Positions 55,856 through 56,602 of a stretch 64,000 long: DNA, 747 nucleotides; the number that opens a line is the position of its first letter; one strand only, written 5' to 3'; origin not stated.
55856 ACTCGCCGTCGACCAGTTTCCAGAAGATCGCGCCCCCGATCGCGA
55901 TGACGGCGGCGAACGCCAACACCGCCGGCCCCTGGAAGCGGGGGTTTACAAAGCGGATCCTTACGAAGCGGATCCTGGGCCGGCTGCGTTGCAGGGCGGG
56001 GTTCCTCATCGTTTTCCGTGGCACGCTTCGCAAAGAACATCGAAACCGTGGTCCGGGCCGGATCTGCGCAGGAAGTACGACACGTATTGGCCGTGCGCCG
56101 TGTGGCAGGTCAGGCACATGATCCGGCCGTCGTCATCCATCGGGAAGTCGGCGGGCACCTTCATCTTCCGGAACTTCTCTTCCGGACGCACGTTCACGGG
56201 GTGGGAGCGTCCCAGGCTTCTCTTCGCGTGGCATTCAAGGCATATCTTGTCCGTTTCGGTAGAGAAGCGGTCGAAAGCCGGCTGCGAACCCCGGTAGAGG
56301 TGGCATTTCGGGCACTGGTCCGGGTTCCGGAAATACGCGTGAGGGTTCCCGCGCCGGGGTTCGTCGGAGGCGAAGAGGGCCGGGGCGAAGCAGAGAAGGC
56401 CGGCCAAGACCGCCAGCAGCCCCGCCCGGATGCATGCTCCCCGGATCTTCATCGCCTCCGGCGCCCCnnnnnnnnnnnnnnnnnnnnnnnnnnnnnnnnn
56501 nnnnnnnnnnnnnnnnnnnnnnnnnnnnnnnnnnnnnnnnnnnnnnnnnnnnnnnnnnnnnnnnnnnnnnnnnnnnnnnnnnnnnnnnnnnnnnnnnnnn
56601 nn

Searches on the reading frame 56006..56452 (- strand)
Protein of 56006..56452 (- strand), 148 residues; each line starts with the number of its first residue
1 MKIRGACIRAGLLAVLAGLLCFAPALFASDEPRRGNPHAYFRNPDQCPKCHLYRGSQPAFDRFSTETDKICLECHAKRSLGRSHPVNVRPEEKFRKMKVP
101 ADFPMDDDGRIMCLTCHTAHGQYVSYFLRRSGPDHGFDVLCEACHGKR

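Call 36: search_protein_families(library=pfam, proteins=[window:56006-56452:-], max_evalue=0.0001)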
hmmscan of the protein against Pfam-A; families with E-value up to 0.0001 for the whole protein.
window:56006-56452:- (148 aa): 3 families
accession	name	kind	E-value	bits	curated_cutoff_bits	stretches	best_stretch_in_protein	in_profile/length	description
PF09699.15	Paired_CXXCH_1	-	6.1e-09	35.9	20.6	0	38-77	1-38/41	Doubled CXXCH motif (Paired_CXXCH_1)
PF13435.11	Cytochrome_C554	-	4.3e-05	24.8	20.8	0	71-146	2-84/84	Cytochrome c554 and c-prime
PF14537.11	Cytochrom_c3_2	-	4.8e-05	24.2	25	0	46-145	8-78/79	Cytochrome c3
